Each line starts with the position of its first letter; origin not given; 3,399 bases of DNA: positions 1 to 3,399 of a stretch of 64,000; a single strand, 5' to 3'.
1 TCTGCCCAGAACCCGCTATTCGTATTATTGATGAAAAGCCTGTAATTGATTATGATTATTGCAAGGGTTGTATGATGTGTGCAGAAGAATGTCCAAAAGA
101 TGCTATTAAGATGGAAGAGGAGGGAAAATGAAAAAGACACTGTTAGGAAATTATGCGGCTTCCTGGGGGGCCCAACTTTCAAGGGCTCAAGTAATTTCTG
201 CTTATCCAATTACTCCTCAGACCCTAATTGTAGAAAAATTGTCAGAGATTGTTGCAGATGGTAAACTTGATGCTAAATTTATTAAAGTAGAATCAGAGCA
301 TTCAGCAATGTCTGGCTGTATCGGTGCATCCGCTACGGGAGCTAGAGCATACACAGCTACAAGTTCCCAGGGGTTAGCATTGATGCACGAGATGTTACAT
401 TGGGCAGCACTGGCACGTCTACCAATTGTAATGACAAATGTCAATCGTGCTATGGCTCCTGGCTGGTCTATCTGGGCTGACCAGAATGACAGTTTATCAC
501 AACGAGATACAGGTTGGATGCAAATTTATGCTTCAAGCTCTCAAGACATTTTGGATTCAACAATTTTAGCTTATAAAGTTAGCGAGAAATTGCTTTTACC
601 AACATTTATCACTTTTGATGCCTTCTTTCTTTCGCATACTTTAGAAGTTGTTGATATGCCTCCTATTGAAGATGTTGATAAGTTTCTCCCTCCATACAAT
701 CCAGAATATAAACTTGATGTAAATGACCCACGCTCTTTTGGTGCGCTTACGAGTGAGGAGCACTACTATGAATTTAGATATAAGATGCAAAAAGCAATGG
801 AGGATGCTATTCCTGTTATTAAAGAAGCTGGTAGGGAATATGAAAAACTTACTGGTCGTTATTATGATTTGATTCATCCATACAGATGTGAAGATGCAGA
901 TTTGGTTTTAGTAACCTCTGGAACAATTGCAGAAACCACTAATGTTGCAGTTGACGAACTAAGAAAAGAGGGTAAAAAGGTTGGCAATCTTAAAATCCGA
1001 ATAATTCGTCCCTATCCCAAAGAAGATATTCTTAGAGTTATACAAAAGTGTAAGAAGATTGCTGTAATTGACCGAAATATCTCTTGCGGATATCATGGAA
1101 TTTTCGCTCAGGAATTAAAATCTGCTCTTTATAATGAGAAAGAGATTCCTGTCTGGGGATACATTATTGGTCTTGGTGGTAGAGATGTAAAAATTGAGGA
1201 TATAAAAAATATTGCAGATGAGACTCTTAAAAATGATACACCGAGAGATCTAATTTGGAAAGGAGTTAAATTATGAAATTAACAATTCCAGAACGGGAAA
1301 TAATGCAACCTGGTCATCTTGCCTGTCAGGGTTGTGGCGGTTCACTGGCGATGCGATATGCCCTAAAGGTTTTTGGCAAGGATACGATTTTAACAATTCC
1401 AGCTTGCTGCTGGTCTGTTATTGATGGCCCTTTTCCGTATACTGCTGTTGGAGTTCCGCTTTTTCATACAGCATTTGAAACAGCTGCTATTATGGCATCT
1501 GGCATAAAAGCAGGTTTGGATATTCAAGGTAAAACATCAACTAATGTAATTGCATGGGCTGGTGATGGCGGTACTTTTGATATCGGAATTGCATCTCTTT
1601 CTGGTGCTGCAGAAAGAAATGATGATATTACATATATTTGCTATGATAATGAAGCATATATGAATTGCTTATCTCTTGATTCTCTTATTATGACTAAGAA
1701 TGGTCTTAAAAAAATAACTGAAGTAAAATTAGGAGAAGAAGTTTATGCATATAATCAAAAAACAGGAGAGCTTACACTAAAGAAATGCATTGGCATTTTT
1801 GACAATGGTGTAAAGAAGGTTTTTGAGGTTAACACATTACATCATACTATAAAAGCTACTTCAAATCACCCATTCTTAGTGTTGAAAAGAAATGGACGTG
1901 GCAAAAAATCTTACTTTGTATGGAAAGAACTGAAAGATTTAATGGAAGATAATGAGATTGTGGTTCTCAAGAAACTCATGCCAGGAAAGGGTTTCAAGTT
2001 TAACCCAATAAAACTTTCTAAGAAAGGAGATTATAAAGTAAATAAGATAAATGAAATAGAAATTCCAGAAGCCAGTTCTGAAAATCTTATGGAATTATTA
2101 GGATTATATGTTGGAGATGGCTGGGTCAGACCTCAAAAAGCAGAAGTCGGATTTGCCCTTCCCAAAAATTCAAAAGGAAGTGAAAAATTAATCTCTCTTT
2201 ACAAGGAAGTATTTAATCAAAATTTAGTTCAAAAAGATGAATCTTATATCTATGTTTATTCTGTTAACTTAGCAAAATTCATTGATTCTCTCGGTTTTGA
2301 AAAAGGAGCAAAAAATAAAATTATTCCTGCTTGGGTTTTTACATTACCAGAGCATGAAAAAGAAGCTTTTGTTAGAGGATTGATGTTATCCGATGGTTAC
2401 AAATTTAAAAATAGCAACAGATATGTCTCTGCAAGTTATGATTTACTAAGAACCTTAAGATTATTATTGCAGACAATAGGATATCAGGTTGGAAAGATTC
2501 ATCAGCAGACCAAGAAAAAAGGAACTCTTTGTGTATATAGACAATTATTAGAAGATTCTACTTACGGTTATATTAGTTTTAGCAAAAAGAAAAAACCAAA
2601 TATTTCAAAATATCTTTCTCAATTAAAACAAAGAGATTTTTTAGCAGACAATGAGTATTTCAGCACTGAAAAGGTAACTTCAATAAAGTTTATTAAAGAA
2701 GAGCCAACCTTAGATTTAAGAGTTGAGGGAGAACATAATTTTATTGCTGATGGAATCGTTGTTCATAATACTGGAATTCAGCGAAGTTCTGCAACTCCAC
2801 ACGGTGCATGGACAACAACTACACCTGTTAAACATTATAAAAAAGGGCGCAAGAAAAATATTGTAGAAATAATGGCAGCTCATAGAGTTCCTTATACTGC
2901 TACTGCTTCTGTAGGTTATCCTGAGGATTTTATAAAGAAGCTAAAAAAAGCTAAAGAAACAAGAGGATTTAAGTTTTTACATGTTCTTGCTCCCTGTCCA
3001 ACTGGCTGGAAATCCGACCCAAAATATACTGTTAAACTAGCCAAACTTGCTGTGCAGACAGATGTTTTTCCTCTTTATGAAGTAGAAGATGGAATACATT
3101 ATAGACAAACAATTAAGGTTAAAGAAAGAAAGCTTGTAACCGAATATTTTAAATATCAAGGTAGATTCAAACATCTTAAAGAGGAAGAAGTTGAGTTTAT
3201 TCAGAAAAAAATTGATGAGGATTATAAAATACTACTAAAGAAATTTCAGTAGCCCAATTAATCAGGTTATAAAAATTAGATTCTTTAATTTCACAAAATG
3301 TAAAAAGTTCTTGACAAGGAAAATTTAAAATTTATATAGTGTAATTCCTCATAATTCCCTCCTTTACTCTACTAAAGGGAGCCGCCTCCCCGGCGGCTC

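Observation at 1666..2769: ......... intein inserted in the TPP-binding (beta) subunit of pyruvate:ferredoxin oxidoreductase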

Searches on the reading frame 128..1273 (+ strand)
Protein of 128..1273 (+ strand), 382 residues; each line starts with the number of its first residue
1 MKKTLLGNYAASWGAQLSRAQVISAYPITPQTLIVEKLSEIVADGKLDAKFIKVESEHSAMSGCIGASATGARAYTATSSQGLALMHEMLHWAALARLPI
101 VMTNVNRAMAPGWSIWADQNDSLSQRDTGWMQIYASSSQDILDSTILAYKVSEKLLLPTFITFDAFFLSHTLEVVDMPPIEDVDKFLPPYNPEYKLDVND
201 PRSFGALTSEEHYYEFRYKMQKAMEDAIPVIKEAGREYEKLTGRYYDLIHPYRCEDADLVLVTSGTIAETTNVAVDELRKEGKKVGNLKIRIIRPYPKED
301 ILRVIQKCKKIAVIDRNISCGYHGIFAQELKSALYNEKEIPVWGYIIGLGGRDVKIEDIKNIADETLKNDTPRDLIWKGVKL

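Call 4: search_protein_families(library=pfam, proteins=[window:128-1273:+], max_evalue=0.1)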
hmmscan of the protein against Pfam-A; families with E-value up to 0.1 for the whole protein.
window:128-1273:+ (382 aa): 3 families
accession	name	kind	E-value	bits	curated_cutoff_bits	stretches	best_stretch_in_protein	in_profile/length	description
PF01855.24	POR_N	-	1.5e-71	241.3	27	1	19-233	7-228/231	Pyruvate flavodoxin/ferredoxin oxidoreductase, thiamine diP-bdg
PF17147.9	PFOR_II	-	1.6e-30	105.9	27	1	257-359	1-102/102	Pyruvate:ferredoxin oxidoreductase core domain II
PF02780.25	Transketolase_C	-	2.5e-07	31.1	25.9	1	253-342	6-96/124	Transketolase, C-terminal domain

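Call 5: search_protein_families(library=ncbifam, proteins=[window:128-1273:+], max_evalue=0.01)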
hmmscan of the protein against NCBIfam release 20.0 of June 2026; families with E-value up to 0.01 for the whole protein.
window:128-1273:+ (382 aa): 15 families
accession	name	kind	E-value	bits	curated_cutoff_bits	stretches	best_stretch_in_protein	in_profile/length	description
NF040682.1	PorA_Arch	equivalog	1.6e-146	488.2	550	1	3-381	4-386/387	pyruvate synthase subunit PorA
NF006232.0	PRK08366.1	equivalog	2e-142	474.4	646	1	2-366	7-374/394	2-ketoisovalerate ferredoxin oxidoreductase subunit alpha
NF006233.0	PRK08367.1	equivalog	5.3e-126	420.7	625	1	1-381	3-390/394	pyruvate ferredoxin oxidoreductase subunit alpha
NF007201.0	PRK09622.1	equivalog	9.9e-99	331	590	1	7-369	15-381/405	2-oxoacid:ferredoxin oxidoreductase subunit alpha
NF045764.1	PhenlGlyoxDHPadG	equivalog_domain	8.2e-88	294.6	700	1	7-368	7-381/398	NADH-dependent phenylglyoxylate dehydrogenase subunit alpha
NF045791.1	OxalOxredalpha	equivalog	2.4e-76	257.3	500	1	2-363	4-372/395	oxalate oxidoreductase subunit alpha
TIGR02176.1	pyruv_ox_red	equivalog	2.1e-45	155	911.35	1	4-369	3-381/1167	pyruvate:ferredoxin (flavodoxin) oxidoreductase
NF006412.0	PRK08659.1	equivalog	3.3e-45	154.9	411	1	4-341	7-354/378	2-oxoacid:acceptor oxidoreductase subunit alpha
NF005507.0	PRK07119.1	subfamily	5.2e-39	134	399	1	5-360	7-342/352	3-methyl-2-oxobutanoate dehydrogenase subunit VorB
TIGR03710.1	OAFO_sf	subfamily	1.5e-37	129.5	482.75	1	4-329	195-535/561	2-oxoacid:acceptor oxidoreductase subunit alpha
NF007206.0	PRK09627.1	equivalog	1.3e-30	106.6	579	1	15-319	16-337/375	2-oxoglutarate synthase subunit alpha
NF041170.1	Oxoac_fdxalpha_Archa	equivalog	8.7e-28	97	800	2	7-176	240-423/636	2-oxoacid:ferredoxin oxidoreductase subunit alpha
TIGR03336.1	IOR_alpha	equivalog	3e-13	49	650.9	1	1-315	1-286/595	indolepyruvate ferredoxin oxidoreductase subunit alpha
NF006667.0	PRK09212.1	subfamily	0.0022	17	321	1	256-319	201-264/327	pyruvate dehydrogenase complex E1 component subunit beta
TIGR00204.1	dxs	equivalog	0.0083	14.7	465.95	0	256-329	494-567/616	1-deoxy-D-xylulose-5-phosphate synthase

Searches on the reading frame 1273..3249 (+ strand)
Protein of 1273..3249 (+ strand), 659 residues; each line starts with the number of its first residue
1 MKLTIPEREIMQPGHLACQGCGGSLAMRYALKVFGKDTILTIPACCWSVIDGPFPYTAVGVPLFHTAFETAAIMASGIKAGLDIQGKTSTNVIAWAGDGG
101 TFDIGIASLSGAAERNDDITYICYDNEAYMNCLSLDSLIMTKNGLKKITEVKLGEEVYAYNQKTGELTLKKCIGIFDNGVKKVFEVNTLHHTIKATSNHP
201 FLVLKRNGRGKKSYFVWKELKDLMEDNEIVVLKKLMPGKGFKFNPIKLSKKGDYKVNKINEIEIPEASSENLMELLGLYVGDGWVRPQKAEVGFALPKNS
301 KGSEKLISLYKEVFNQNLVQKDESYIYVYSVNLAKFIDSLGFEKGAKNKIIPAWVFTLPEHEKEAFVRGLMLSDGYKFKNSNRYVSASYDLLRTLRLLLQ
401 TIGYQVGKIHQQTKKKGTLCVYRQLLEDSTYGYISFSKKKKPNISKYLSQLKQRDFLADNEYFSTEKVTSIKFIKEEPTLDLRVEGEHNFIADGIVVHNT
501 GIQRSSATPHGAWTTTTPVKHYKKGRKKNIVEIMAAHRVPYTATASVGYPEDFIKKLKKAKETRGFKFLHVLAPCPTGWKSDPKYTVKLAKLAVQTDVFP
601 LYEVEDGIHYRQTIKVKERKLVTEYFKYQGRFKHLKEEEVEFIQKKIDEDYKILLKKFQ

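Call 4: search_protein_families(library=pfam, proteins=[window:1273-3249:+], max_evalue=0.1)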
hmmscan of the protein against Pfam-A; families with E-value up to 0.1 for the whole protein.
window:1273-3249:+ (659 aa): 5 families
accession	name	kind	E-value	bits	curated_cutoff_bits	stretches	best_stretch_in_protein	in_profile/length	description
PF14890.11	Intein_splicing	-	4e-17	62.9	35.8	1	139-499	2-155/155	Intein splicing domain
PF02775.26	TPP_enzyme_C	-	3.6e-16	59.8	21.9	2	63-132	25-88/151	Thiamine pyrophosphate enzyme, C-terminal TPP binding domain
PF14528.11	LAGLIDADG_3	-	1.1e-08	35.6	22.5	1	363-422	3-64/82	LAGLIDADG-like domain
PF07591.16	PT-HINT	-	0.00077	20.2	27.7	1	138-203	1-71/137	Pretoxin HINT domain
PF01079.26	Hint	-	0.053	13.6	29.7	1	129-214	10-99/213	Hint module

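Call 9: find_encoding_contigs(protein=window:1273-3249:+, flank=10000, max_places=6)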
Protein window:1273-3249:+ (659 aa): 5 contigs read that carry it; 4 places shown.
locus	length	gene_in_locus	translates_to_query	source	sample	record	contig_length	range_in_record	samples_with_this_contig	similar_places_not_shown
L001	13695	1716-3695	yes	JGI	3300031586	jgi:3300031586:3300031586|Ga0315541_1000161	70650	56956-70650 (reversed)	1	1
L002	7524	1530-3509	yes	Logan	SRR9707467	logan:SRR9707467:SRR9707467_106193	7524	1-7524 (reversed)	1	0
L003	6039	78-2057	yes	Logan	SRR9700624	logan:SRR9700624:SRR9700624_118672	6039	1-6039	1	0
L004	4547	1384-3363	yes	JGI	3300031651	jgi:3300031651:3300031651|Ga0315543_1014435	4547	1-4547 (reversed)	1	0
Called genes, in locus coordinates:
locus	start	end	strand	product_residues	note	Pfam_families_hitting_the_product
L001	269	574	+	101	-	PF13459:Fer4_15 (faint), PF12797:Fer4_2 (faint), PF13237:Fer4_10, PF14697:Fer4_21, PF12838:Fer4_7 (weak), PF13187:Fer4_9 (weak), PF00037:Fer4, PF12837:Fer4_6 (weak), +1 more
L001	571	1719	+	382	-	PF01855:POR_N, PF02780:Transketolase_C (weak), PF17147:PFOR_II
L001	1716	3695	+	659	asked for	PF02775:TPP_enzyme_C, PF14890:Intein_splicing, PF14528:LAGLIDADG_3 (weak)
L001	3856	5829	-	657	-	PF13567:DUF4131, PF03772:Competence, PF00753:Lactamase_B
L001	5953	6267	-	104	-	PF13567:DUF4131 (weak)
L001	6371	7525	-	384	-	PF02670:DXP_reductoisom, PF08436:DXP_redisom_C, PF13288:DXPR_C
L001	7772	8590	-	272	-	PF01148:CTP_transf_1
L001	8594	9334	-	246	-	PF01255:Prenyltransf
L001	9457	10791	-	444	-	PF05496:RuvB_N, PF00158:Sigma54_activat (faint), PF00004:AAA, PF07728:AAA_5 (weak), PF13173:AAA_14 (weak), PF13207:AAA_17 (weak), PF16193:AAA_assoc_2, PF12002:MgsA_C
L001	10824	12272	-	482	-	PF00309:Sigma54_AID, PF04963:Sigma54_CBD, PF04552:Sigma54_DBD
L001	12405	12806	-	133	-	-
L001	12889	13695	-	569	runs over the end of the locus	-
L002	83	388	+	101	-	PF13459:Fer4_15 (faint), PF12797:Fer4_2 (faint), PF13237:Fer4_10, PF14697:Fer4_21, PF12838:Fer4_7 (weak), PF13187:Fer4_9 (weak), PF00037:Fer4, PF12837:Fer4_6 (weak), +1 more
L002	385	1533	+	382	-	PF01855:POR_N, PF02780:Transketolase_C (weak), PF17147:PFOR_II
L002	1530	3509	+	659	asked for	PF02775:TPP_enzyme_C, PF14890:Intein_splicing, PF14528:LAGLIDADG_3 (weak)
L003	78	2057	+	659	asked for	PF02775:TPP_enzyme_C, PF14890:Intein_splicing, PF14528:LAGLIDADG_3 (weak)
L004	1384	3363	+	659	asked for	PF02775:TPP_enzyme_C, PF14890:Intein_splicing, PF14528:LAGLIDADG_3 (weak)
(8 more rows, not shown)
